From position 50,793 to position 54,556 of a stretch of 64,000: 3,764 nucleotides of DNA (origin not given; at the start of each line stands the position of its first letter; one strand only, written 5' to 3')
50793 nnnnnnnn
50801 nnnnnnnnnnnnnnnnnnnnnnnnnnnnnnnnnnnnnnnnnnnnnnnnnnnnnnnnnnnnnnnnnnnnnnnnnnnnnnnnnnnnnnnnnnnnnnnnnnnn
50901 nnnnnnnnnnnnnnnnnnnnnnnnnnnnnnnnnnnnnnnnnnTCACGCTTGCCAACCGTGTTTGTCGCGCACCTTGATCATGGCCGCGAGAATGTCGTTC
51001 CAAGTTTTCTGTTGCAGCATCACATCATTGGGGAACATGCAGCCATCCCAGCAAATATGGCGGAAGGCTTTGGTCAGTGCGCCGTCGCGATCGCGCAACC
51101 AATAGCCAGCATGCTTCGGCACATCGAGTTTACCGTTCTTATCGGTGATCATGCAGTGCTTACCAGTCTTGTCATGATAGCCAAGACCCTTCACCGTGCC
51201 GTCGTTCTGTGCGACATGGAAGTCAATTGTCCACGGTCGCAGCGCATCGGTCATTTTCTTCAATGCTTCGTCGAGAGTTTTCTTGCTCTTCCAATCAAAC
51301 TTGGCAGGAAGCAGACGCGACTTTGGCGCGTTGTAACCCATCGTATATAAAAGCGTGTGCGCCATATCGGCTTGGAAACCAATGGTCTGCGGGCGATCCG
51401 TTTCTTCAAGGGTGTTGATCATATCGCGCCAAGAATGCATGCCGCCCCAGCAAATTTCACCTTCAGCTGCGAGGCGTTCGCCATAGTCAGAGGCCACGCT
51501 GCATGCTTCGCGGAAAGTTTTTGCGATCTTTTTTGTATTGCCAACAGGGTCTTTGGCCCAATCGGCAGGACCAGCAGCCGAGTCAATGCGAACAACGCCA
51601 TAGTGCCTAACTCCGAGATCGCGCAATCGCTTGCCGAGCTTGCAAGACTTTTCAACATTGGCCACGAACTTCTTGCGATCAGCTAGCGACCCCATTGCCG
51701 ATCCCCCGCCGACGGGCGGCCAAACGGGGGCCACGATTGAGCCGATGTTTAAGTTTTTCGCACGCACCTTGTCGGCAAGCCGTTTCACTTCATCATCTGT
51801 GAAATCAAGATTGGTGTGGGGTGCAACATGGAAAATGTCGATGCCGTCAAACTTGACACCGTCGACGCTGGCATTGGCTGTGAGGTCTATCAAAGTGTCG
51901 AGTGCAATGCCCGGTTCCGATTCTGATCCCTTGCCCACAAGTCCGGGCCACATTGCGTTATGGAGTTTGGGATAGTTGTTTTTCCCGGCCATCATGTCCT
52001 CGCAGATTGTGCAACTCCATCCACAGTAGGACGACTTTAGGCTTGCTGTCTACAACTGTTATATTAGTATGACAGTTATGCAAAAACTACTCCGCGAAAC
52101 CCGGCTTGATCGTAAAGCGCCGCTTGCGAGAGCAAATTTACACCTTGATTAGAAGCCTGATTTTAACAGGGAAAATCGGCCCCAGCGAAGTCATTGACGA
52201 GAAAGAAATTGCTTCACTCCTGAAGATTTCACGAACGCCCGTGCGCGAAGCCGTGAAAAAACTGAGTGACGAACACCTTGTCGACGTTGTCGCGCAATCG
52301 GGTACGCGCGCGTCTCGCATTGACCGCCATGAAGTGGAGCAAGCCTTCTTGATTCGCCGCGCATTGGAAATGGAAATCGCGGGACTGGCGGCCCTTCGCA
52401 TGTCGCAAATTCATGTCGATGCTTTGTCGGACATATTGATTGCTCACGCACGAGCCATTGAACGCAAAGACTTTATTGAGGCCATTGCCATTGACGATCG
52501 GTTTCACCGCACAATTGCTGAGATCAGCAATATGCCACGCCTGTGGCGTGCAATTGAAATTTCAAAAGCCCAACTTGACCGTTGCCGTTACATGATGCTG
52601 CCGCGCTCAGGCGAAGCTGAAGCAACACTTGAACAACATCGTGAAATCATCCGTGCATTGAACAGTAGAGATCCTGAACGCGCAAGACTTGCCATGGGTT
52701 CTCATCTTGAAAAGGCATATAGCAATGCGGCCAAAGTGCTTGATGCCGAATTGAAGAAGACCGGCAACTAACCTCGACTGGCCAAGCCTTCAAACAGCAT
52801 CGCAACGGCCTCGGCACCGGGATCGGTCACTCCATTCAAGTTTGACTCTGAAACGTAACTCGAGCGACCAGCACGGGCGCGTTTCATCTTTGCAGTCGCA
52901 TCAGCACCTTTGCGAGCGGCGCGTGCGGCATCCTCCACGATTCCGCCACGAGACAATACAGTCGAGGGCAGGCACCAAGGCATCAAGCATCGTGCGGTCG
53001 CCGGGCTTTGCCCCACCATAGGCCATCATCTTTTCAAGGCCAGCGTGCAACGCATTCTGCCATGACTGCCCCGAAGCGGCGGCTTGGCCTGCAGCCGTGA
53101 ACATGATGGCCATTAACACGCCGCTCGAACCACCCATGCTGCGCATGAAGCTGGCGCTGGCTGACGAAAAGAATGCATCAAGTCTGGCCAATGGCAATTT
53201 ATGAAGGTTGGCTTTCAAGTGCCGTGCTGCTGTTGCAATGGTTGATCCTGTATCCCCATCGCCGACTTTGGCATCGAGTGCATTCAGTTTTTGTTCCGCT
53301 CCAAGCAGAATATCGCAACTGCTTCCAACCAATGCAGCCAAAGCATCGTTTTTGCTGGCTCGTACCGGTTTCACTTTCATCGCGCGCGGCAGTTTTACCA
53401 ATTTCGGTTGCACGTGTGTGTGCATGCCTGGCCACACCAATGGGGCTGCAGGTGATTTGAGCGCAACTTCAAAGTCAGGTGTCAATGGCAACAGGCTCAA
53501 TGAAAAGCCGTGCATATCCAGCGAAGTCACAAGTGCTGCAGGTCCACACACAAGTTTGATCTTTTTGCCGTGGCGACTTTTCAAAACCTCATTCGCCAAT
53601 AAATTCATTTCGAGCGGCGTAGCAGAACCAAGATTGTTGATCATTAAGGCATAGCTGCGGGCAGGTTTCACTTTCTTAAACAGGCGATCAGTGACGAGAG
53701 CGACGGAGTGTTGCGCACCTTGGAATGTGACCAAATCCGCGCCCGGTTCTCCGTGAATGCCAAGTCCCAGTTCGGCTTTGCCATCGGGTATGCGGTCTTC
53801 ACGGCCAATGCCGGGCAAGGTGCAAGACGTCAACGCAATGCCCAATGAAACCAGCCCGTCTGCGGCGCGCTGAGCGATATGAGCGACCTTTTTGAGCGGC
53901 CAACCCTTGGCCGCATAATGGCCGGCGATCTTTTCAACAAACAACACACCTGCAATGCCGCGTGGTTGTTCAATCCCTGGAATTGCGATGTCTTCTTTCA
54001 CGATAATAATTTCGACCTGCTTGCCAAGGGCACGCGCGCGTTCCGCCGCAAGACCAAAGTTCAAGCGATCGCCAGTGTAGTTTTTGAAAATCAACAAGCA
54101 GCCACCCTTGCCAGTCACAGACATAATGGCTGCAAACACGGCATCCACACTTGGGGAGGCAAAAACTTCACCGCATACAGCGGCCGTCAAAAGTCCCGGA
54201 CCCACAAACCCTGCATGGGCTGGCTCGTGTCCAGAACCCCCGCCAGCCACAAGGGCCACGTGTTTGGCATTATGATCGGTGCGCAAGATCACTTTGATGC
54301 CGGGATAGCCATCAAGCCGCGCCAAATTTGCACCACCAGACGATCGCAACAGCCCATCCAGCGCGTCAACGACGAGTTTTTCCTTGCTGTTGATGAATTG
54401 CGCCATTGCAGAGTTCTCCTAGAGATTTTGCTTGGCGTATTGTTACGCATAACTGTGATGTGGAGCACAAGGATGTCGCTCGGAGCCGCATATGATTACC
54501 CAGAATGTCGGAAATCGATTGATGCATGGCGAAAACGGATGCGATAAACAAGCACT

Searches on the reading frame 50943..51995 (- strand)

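Call 3: search_protein_families(library=ncbifam, proteins=[window:50943-51995:-])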
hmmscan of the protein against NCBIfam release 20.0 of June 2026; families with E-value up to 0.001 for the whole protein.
window:50943-51995:- (350 aa): 0 families

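Call 4: search_protein_families(library=pfam, proteins=[window:50943-51995:-])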
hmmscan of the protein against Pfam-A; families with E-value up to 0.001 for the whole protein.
window:50943-51995:- (350 aa): 1 family
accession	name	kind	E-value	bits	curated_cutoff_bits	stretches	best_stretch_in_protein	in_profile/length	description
PF01261.30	AP_endonuc_2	-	4.1e-10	40.2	31.1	1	49-227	9-169/249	Xylose isomerase-like TIM barrel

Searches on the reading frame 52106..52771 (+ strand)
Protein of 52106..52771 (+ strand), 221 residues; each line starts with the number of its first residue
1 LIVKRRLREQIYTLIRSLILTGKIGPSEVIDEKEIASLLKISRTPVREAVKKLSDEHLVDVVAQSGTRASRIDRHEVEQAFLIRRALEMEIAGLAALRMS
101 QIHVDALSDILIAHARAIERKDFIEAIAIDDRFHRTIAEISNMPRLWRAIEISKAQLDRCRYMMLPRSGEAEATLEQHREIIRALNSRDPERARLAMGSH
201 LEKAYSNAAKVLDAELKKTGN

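Call 68: search_protein_families(library=ncbifam, proteins=[window:52106-52771:+], max_evalue=0.00001)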
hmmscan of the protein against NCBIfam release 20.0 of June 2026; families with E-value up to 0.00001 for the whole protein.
window:52106-52771:+ (221 aa): 9 families
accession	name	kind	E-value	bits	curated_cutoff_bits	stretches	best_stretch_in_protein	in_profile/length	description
TIGR03338.1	phnR_burk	equivalog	7.7e-20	71.4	271.5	1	11-204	16-209/212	phosphonate utilization associated transcriptional regulator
NF003011.0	PRK03837.1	subfamily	3.6e-18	66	260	1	83-206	110-231/241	transcriptional regulator NanR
NF007741.0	PRK10421.1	equivalog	5.1e-13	49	311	1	83-206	104-231/262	transcriptional regulator LldR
NF008504.0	PRK11414.1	equivalog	6.1e-11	42.5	225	1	20-199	25-206/221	GntR family transcriptional regulator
NF008576.0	PRK11534.1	equivalog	5.3e-10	39.3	218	1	12-202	13-211/225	DNA-binding transcriptional regulator CsiR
NF007001.0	PRK09464.1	equivalog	5.6e-09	36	330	1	4-201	8-225/254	pyruvate dehydrogenase complex transcriptional repressor PdhR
NF007588.0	PRK10225.1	equivalog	5.5e-08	32.4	442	1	4-204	7-227/257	Uxu operon transcriptional regulator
NF008571.0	PRK11523.1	equivalog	6.9e-08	32.2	396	1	5-204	7-221/258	transcriptional regulator ExuR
NF052282.1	PLP_TF_PdxR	equivalog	1.8e-06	27.3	320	1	7-80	2-76/448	MocR-like pyridoxine biosynthesis transcription factor PdxR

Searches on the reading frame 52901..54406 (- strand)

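Call 68: search_protein_families(library=ncbifam, proteins=[window:52901-54406:-], max_evalue=0.00001)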
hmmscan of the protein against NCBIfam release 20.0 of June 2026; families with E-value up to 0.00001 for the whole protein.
window:52901-54406:- (501 aa): 5 families
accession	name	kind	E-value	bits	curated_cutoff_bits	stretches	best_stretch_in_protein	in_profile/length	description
TIGR02361.1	dak_ATP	equivalog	3.4e-135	451.9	574.95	1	3-488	2-528/583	glycerone kinase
NF011049.0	PRK14479.1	subfamily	1.2e-122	410.4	492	1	1-484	1-499/568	dihydroxyacetone kinase family protein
TIGR02363.1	dhaK1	equivalog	1.1e-82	277.8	406.25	1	1-320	1-324/329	dihydroxyacetone kinase subunit DhaK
TIGR02362.1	dhaK1b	equivalog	3.2e-57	194.1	413.25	1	4-309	2-309/326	DhaKLM operon coactivator DhaQ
TIGR02365.1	dha_L_ycgS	equivalog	1.4e-17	64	138.3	1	363-485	8-136/196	dihydroxyacetone kinase subunit DhaL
